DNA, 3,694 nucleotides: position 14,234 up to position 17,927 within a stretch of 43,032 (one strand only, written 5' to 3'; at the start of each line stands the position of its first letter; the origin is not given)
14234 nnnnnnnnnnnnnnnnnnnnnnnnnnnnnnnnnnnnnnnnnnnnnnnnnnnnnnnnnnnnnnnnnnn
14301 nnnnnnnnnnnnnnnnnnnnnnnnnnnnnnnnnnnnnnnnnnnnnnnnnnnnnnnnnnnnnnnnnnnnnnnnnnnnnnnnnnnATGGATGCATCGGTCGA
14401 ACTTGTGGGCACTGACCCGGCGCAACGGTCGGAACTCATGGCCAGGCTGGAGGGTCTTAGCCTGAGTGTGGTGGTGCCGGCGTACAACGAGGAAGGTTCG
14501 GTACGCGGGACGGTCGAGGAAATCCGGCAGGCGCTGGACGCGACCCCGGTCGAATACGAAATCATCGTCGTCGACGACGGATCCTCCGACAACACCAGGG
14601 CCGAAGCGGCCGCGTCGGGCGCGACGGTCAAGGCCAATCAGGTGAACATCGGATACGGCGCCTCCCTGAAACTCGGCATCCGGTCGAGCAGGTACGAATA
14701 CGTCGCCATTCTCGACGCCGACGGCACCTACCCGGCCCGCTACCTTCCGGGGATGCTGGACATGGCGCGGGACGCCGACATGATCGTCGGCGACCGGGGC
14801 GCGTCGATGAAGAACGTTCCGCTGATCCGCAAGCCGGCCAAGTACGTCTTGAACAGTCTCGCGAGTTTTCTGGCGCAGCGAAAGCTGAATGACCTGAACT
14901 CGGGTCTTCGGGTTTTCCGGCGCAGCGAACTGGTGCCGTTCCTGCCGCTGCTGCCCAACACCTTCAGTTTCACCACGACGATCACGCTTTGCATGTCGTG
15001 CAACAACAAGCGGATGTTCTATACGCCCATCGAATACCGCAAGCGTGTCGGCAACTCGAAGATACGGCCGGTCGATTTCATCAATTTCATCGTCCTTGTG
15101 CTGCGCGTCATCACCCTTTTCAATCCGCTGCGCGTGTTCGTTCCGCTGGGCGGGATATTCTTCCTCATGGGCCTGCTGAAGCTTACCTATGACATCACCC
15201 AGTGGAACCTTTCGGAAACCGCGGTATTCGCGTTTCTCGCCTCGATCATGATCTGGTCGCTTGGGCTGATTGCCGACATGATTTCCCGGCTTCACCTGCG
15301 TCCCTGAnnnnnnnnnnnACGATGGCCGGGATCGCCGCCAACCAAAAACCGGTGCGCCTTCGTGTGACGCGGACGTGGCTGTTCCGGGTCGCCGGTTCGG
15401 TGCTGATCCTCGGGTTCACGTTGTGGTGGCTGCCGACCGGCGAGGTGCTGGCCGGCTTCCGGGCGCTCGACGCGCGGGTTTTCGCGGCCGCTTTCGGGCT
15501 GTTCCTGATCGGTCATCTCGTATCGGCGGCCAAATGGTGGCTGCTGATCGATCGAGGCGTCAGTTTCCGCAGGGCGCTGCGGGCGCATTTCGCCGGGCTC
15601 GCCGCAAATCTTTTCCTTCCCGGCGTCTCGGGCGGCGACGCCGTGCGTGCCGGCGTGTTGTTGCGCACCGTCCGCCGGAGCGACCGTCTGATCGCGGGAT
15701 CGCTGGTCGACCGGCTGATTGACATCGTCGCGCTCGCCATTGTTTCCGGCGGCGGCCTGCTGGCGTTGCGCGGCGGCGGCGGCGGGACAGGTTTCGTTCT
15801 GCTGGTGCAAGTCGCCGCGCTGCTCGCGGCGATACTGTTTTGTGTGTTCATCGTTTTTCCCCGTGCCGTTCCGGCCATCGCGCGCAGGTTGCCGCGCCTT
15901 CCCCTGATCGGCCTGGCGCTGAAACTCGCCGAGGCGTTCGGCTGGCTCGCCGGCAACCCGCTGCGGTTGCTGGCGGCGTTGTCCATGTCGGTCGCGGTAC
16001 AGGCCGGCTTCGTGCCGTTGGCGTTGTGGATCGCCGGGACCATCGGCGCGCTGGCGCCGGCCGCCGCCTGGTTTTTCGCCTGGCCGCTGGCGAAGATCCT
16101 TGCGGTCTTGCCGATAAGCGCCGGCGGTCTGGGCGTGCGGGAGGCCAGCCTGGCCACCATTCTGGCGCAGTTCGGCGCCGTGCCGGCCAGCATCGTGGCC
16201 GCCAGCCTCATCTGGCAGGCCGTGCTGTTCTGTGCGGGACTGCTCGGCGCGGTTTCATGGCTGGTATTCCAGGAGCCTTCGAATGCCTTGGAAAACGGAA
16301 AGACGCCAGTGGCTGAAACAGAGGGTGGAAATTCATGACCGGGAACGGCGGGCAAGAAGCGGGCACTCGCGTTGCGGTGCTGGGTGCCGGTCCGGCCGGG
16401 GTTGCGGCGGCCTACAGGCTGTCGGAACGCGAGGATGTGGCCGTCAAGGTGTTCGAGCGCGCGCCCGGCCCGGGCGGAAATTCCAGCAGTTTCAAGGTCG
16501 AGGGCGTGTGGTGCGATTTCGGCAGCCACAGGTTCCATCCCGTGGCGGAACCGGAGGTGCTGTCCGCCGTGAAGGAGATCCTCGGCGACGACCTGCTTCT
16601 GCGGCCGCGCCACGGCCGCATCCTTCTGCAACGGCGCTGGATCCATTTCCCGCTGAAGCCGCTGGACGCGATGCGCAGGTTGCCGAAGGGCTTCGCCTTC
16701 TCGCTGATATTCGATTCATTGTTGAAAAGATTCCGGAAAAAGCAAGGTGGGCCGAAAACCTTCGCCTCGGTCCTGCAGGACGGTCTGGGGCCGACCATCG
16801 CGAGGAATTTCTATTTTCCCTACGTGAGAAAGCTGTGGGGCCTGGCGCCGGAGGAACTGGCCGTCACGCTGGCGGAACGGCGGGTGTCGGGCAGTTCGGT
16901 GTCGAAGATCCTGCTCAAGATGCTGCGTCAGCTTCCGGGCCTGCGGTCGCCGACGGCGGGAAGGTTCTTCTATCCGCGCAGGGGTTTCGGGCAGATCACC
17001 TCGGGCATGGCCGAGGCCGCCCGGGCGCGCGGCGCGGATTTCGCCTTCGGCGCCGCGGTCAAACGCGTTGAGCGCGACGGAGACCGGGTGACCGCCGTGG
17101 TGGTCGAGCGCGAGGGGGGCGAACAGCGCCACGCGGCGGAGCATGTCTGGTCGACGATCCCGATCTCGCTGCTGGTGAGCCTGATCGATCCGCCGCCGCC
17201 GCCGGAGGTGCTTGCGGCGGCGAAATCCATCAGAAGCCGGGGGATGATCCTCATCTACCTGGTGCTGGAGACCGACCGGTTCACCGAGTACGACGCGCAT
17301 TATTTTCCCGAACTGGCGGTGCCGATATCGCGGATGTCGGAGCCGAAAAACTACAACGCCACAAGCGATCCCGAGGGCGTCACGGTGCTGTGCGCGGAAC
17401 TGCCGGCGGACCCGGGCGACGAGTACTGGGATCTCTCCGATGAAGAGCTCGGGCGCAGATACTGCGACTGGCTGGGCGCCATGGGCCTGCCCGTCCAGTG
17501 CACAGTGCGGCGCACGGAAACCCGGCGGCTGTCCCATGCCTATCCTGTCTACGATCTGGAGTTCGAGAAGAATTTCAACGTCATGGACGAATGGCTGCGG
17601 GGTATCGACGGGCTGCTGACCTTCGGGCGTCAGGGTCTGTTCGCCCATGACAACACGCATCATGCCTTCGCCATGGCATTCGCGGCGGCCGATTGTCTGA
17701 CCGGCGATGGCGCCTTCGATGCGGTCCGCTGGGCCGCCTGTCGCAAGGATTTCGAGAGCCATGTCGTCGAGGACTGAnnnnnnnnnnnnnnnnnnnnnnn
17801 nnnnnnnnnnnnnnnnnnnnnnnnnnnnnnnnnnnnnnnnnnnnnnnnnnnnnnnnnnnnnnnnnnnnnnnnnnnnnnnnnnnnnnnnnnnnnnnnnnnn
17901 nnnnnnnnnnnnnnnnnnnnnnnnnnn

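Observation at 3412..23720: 20-kb glycan locus organised around lipid-linked sugar donors (polyprenyl-P GT2, flippase-like proteins, GT-C-like transferases) rather than a classical Wzy/ABC O-antigen design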

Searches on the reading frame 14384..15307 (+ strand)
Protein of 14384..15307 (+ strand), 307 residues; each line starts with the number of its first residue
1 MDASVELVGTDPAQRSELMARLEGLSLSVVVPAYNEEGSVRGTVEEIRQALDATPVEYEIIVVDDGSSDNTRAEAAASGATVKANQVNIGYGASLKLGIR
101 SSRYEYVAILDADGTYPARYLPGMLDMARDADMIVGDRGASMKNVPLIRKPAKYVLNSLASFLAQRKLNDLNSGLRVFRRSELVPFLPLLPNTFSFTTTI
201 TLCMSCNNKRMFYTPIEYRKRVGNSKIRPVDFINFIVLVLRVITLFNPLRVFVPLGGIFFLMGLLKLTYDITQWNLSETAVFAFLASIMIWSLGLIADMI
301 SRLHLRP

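Call 5: search_protein_families(library=pfam, proteins=[window:14384-15307:+], max_evalue=0.01)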
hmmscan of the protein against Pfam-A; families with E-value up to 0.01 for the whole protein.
window:14384-15307:+ (307 aa): 3 families
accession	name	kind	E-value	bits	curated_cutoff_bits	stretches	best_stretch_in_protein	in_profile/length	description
PF00535.33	Glycos_transf_2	-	7.1e-26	91.6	23.3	1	28-181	1-162/168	Glycosyl transferase family 2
PF10111.15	Glyco_tranf_2_2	-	0.00022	21.3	27.3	1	28-126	1-104/276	Glycosyltransferase like family 2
PF13641.12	Glyco_tranf_2_3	-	0.00029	21.4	27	1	27-133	3-118/230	Glycosyltransferase like family 2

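Call 7: search_protein_families(library=ncbifam, proteins=[window:14384-15307:+], max_evalue=0.001)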
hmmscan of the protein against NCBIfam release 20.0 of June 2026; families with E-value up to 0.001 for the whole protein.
window:14384-15307:+ (307 aa): 15 families
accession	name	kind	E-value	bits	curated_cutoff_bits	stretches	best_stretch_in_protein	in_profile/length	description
TIGR04182.1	glyco_TIGR04182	equivalog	5.8e-33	114.5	325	1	28-304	3-286/293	S-layer glycoprotein N-glycosyltransferase AglJ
NF041391.1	DPhHxTase_Halo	equivalog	1.8e-22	79.4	375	1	33-231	3-196/213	dolichyl-phosphate hexose transferase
NF058614.1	PPMAGASynPpgS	equivalog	1.9e-20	73.2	370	1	29-217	4-195/226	polyprenyl-phospho-N-acetylgalactosaminyl synthase PpgS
NF007986.1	PRK10714.1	equivalog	6.8e-19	68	529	1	27-265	8-247/316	undecaprenyl-phosphate 4-deoxy-4-formamido-L-arabinose transferase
NF010496.0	PRK13915.1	equivalog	6.1e-15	55.1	262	1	16-86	22-92/307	glucosyl-3-phosphoglycerate synthase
NF047588.1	GlcsyltransPgfSStrep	equivalog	5.2e-14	52.2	500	1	26-287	2-265/308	glycosyltransferase PgfS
TIGR04283.1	glyco_like_mftF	equivalog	3.2e-12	46.5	182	1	27-132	1-101/221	TIGR04283 family arsenosugar biosynthesis glycosyltransferase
TIGR03937.1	PgaC_IcaA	equivalog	6.4e-12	45.1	422.3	1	23-114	43-136/407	poly-beta-1,6-N-acetyl-D-glucosamine synthase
NF041875.1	EPS_EpsD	equivalog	9.8e-11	41.6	370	1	27-117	1-93/325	exopolysaccharide biosynthesis glycosyltransferase EpsD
NF007482.0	PRK10073.1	equivalog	2.3e-10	40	423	1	26-135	7-117/334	glycosyltransferase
TIGR03965.1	mycofact_glyco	equivalog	5e-09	35.5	280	1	26-127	75-178/467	mycofactocin biosynthesis glycosyltransferase MftF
NF047683.1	TeichurnBiosyTuaG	equivalog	2.5e-08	33.9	400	1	26-122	7-105/252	teichuronic acid biosynthesis protein TuaG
NF038302.1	EPS_HpsE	equivalog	1.8e-06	27.2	300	1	26-99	2-74/307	hormogonium polysaccharide biosynthesis glycosyltransferase HpsE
NF041865.1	EpsU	equivalog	3.5e-06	26.3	700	1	25-113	39-132/394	exopolysaccharide biosynthesis GT2 family glycosyltransferase EpsU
TIGR03469.1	HpnB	hypoth_equivalog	0.00014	21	379.25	1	27-94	46-112/386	hopene-associated glycosyltransferase HpnB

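Call 21: search_solved_structures(query=window:14384-15307:+, max_evalue=0.01)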
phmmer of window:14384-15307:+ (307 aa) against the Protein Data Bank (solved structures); distinct sequences matched with E-value up to 0.01: 25.
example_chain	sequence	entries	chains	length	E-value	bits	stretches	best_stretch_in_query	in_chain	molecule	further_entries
9hwj_A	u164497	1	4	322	1.9e-16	63.3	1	27-304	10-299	Undecaprenyl-phosphate 4-deoxy-4-formamido-L-arabinose transferase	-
9bhc_C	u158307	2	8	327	1.5e-14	57.2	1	27-264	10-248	Undecaprenyl-phosphate 4-deoxy-4-formamido-L-arabinose transferase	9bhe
8vxh_A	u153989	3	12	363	1.9e-14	56.8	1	27-264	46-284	Undecaprenyl-phosphate 4-deoxy-4-formamido-L-arabinose transferase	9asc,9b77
2z87_A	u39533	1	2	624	7.3e-13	51.6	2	24-127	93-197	Chondroitin synthase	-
2z86_A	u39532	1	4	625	7.3e-13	51.6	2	24-127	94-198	Chondroitin synthase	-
5mlz_A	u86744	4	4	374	5.3e-11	45.5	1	23-243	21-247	Dolichol monophosphate mannose synthase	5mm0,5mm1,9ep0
6p61_A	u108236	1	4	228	2.7e-09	39.9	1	26-120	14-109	Glycosyltransferase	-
5ekp_C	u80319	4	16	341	4.4e-09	39.2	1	25-304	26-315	Uncharacterized glycosyltransferase sll0501 | Glycosyltransferase sll0501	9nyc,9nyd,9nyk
9nye_A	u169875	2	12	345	4.6e-09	39.1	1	25-304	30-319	Glycosyltransferase sll0501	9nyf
5eke_A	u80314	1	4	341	7.3e-09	38.5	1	25-304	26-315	Uncharacterized glycosyltransferase sll0501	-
7pdo_A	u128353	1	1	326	1.4e-08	37.5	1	16-89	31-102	Glucosyl-3-phosphoglycerate synthase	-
7p5l_A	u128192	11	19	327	1.4e-08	37.5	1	16-89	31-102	Glucosyl-3-phosphoglycerate synthase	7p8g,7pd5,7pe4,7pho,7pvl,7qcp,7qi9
4y6n_A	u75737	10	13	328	1e-07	34.7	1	17-113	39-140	Glucosyl-3-phosphoglycerate synthase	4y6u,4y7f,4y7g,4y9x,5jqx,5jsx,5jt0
3e25_A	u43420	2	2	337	1.1e-07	34.6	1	17-113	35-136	Putative uncharacterized protein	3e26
4ddz_A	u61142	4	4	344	1.1e-07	34.6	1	17-113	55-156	GLUCOSYL-3-PHOSPHOGLYCERATE SYNTHASE (GpgS) | Glucosyl-3-phosphoglycerate synthase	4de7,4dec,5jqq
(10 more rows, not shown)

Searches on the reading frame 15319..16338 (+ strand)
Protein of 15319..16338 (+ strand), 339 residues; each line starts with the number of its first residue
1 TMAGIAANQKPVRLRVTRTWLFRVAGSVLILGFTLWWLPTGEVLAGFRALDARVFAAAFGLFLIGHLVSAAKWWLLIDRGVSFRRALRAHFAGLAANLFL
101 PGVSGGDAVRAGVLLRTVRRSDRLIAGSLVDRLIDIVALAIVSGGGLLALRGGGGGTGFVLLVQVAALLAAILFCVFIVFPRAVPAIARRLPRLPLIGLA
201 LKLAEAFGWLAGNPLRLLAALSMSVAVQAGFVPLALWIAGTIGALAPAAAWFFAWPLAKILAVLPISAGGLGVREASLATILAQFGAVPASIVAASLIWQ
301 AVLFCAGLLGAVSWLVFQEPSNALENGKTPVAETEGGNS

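Call 5: search_protein_families(library=pfam, proteins=[window:15319-16338:+], max_evalue=0.01)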
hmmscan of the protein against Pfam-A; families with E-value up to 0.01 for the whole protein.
window:15319-16338:+ (339 aa): 1 family
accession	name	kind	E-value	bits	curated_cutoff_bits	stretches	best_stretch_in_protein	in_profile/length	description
PF03706.18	LPG_synthase_TM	-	9.5e-29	101.2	33.4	1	23-306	4-297/302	Lysylphosphatidylglycerol synthase TM region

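Call 7: search_protein_families(library=ncbifam, proteins=[window:15319-16338:+], max_evalue=0.001)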
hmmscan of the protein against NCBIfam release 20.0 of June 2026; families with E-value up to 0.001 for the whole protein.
window:15319-16338:+ (339 aa): 1 family
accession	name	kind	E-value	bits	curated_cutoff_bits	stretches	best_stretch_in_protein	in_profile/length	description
TIGR00374.1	TIGR00374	subfamily_domain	7.1e-11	42.1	43.2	1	27-143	4-124/323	flippase-like domain-containing protein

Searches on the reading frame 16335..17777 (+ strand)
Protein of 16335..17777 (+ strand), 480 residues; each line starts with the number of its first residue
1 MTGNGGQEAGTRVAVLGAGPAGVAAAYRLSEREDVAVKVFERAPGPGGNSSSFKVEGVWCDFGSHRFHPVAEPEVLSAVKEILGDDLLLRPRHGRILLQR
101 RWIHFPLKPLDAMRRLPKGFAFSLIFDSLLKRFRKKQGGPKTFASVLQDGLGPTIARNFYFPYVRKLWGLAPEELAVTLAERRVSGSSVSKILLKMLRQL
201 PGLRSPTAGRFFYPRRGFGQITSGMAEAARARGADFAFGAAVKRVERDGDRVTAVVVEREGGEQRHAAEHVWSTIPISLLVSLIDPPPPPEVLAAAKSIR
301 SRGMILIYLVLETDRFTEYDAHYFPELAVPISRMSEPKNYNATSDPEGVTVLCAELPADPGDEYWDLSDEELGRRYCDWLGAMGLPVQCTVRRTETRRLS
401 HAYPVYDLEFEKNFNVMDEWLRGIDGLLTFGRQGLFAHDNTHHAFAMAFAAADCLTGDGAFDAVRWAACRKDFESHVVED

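Call 6: search_protein_families(library=pfam, proteins=[window:16335-17777:+], max_evalue=0.01)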
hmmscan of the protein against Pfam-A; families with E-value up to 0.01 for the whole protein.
window:16335-17777:+ (480 aa): 11 families
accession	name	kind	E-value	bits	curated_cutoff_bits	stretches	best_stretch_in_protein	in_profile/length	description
PF01593.30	Amino_oxidase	-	4.5e-28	99.2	19.8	1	21-390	2-376/443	Flavin containing amine oxidoreductase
PF13450.12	NAD_binding_8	-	2.7e-15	56.8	21.9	1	15-80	1-66/68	NAD(P)-binding Rossmann-like domain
PF01266.30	DAO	-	5.2e-14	53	27.9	1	12-270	1-197/353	FAD dependent oxidoreductase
PF12831.13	FAD_oxidored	-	6.6e-07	29.4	27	1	13-55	2-43/416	FAD dependent oxidoreductase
PF07992.20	Pyr_redox_2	-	4.7e-06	26.7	26.1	1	12-41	2-30/291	Pyridine nucleotide-disulphide oxidoreductase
PF00890.30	FAD_binding_2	-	6.7e-06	26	20.4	0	13-50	2-38/414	FAD binding domain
PF01494.25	FAD_binding_3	-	9e-06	25.6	22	1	223-265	104-146/349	FAD binding domain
PF01946.23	Thi4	-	3.6e-05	23.6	26.2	1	11-49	18-56/235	Thi4 family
PF00070.33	Pyr_redox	-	0.0001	23.2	22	0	221-258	42-80/82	Pyridine nucleotide-disulphide oxidoreductase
PF13454.12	NAD_binding_9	-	0.0021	18.5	21.8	0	14-47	1-36/155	FAD-NAD(P)-binding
PF03486.20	HI0933_like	-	0.0032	17.4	50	0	12-47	2-36/244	HI0933-like protein Rossmann domain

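Call 8: search_protein_families(library=ncbifam, proteins=[window:16335-17777:+], max_evalue=0.001)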
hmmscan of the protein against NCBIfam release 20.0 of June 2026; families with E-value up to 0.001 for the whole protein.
window:16335-17777:+ (480 aa): 29 families (the best 25 are shown)
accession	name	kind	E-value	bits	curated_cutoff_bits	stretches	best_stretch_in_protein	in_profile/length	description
NF005548.0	PRK07208.1-4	equivalog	6.3e-78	262.5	389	1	11-463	4-458/488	hypothetical protein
NF005547.0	PRK07208.1-3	equivalog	4.9e-71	239.8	380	1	11-460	5-446/465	hypothetical protein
NF005545.0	PRK07208.1-1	equivalog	9.1e-52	176.1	451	1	10-455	7-461/504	hypothetical protein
NF005546.0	PRK07208.1-2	equivalog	1.4e-41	142.6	418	2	87-457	111-504/527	hypothetical protein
NF005549.0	PRK07208.1-5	equivalog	4.6e-25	88.1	587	3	85-286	110-318/534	hypothetical protein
NF005560.0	PRK07233.1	equivalog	1.4e-23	83.5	252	2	211-419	191-394/435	hypothetical protein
TIGR03467.1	HpnE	equivalog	1.3e-12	47.7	283.05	1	13-65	1-54/430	hydroxysqualene dehydroxylase HpnE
TIGR02734.1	crtI_fam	subfamily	2e-12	46.6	238.1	2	13-65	1-52/504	phytoene desaturase family protein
NF045637.1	carotdesatCrtDProt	equivalog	9.1e-11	40.9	580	2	216-279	219-280/485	1-hydroxycarotenoid 3,4-desaturase CrtD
NF058655.1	CrtID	equivalog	2.3e-09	36.6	640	0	211-260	212-261/478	bifunctional phytoene desaturase/3,4-desaturase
NF053546.1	violacein_VioA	equivalog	4.9e-09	36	600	0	208-283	169-244/411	flavin-dependent violacein biosynthesis tryptophan-2 monooxygenase VioA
NF001933.0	PRK00711.1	subfamily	2.7e-08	33.2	383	1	12-86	2-72/429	D-amino acid dehydrogenase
NF042421.1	hydcarot_desat_CrtD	equivalog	2.6e-07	29.5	500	0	13-67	4-57/487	1-hydroxycarotenoid 3,4-desaturase CrtD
NF008841.0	PRK11883.1-1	equivalog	3.8e-07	29.4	517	1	11-94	4-88/453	protoporphyrinogen oxidase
TIGR02733.1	desat_CrtD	equivalog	7.9e-07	28.1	549.7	0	12-64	3-54/492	C-3',4' desaturase CrtD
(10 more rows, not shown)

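Call 23: search_solved_structures(query=window:16335-17777:+, max_evalue=0.01, show_alignments=1)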
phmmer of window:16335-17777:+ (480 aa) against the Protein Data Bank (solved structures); distinct sequences matched with E-value up to 0.01: 26.
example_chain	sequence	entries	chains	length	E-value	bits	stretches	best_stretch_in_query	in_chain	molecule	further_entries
4u8l_A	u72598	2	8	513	1.6e-11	46.9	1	11-348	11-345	UDP-galactopyranose mutase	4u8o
3ute_A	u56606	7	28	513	2e-11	46.5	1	11-348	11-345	UDP-galactopyranose mutase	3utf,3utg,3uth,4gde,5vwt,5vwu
4u8i_A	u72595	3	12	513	2.3e-11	46.3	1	11-348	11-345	UDP-galactopyranose mutase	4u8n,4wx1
4dsg_A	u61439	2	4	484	2.6e-11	46.2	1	12-283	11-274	UDP-galactopyranose mutase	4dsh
4u8k_A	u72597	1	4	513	3.1e-11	45.9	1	11-348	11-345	UDP-galactopyranose mutase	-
3uka_A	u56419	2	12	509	5.7e-11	45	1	12-253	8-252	UDP-galactopyranose mutase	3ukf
3ukl_A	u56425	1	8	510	5.7e-11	45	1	12-253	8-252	UDP-galactopyranose mutase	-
3ukh_A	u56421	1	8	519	6.1e-11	44.9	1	12-253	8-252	UDP-galactopyranose mutase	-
4u8m_A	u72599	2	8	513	6.2e-11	44.9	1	11-252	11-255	UDP-galactopyranose mutase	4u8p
3ukq_A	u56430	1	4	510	9e-11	44.4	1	12-253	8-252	UDP-galactopyranose mutase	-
4u8j_A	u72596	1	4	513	9.6e-11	44.3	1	11-348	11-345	UDP-galactopyranose mutase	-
3ukp_A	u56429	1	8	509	1.1e-10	44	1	12-251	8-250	UDP-galactopyranose mutase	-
3ukk_A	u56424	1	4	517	1.6e-10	43.6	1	12-253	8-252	UDP-galactopyranose mutase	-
5hhf_A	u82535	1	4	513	3e-10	42.7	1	11-348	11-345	UDP-galactopyranose mutase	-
3hdq_A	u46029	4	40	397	5.5e-06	28.6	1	8-182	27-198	UDP-galactopyranose mutase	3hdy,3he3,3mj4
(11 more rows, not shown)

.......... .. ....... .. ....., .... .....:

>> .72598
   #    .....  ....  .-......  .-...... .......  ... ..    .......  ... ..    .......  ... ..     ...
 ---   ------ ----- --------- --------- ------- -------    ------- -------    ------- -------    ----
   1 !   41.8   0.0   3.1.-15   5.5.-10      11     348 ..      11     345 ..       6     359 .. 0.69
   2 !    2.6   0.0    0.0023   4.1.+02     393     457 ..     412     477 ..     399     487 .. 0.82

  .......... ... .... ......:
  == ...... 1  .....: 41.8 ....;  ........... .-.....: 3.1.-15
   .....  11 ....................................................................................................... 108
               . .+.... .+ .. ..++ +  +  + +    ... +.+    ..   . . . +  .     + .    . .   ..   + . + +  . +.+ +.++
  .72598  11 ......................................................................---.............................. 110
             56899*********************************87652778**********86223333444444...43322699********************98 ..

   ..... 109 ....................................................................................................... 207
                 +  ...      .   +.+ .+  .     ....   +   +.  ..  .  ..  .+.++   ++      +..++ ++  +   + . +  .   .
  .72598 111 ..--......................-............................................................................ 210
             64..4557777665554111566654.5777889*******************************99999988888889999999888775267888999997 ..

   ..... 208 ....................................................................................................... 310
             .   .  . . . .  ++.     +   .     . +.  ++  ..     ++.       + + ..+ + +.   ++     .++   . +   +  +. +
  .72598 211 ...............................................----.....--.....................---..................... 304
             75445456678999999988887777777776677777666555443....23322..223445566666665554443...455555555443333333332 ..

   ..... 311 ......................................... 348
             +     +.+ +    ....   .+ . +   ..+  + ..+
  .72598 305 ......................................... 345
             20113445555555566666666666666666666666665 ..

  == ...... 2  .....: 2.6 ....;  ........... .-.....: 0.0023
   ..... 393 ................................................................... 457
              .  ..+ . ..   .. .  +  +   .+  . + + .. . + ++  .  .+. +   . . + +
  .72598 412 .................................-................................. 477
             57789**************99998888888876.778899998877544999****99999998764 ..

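Call 77: find_homologous_proteins(query=window:16335-17777:+, max_evalue=1e-10)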
Query window:16335-17777:+ (480 aa): 6939 proteins with E <= 1e-10 among 8000 candidates; the best 120 are listed.
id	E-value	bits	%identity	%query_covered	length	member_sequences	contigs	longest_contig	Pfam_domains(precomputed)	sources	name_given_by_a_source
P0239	0.0e+0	1106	100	100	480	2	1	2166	PF01266.31,PF01593.31,PF13450.13,PF00890.31,PF07992.21,PF01494.26,PF12831.14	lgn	-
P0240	2.2e-240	817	73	98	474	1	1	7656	PF01266.31,PF01593.31,PF13450.13,PF07992.21,PF03486.21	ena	-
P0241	5.3e-234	796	72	98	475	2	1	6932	PF01266.31,PF01593.31,PF13450.13,PF07992.21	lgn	-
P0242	1.5e-230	784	69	99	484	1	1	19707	PF01266.31,PF01593.31,PF13450.13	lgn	-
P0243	5.1e-230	782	73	100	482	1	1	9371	PF01946.24,PF01266.31,PF01593.31,PF13450.13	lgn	-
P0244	2.2e-229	780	70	98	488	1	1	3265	PF01266.31,PF01593.31,PF13450.13,PF00890.31,PF03486.21,PF12831.14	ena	-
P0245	2.2e-229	780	71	98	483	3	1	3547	PF01266.31,PF01593.31,PF13450.13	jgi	-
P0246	1.4e-227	774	70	98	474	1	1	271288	PF01946.24,PF01266.31,PF01593.31,PF13450.13,PF07992.21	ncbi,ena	-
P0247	2.1e-226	770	68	99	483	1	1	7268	PF01266.31,PF01593.31,PF13450.13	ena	-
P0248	2.2e-226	770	70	98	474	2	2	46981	PF01946.24,PF01266.31,PF01593.31,PF13450.13,PF01494.26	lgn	-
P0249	2.3e-226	770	70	98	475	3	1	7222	PF01266.31,PF01593.31,PF13450.13,PF03486.21,PF12831.14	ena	-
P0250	2.5e-226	770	70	98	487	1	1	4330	PF01946.24,PF01266.31,PF01593.31,PF13450.13,PF07992.21,PF12831.14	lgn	-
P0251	4.8e-226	769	70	99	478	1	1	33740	PF01266.31,PF01593.31,PF13450.13,PF12831.14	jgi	jgi:protoporphyrinogen oxidase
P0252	5.5e-225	766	69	98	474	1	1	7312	PF01946.24,PF01266.31,PF01593.31,PF13450.13,PF07992.21,PF01494.26,PF12831.14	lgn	-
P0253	7.7e-225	765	69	98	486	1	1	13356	PF01266.31,PF01593.31,PF13450.13,PF00890.31,PF07992.21,PF03486.21,PF12831.14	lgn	-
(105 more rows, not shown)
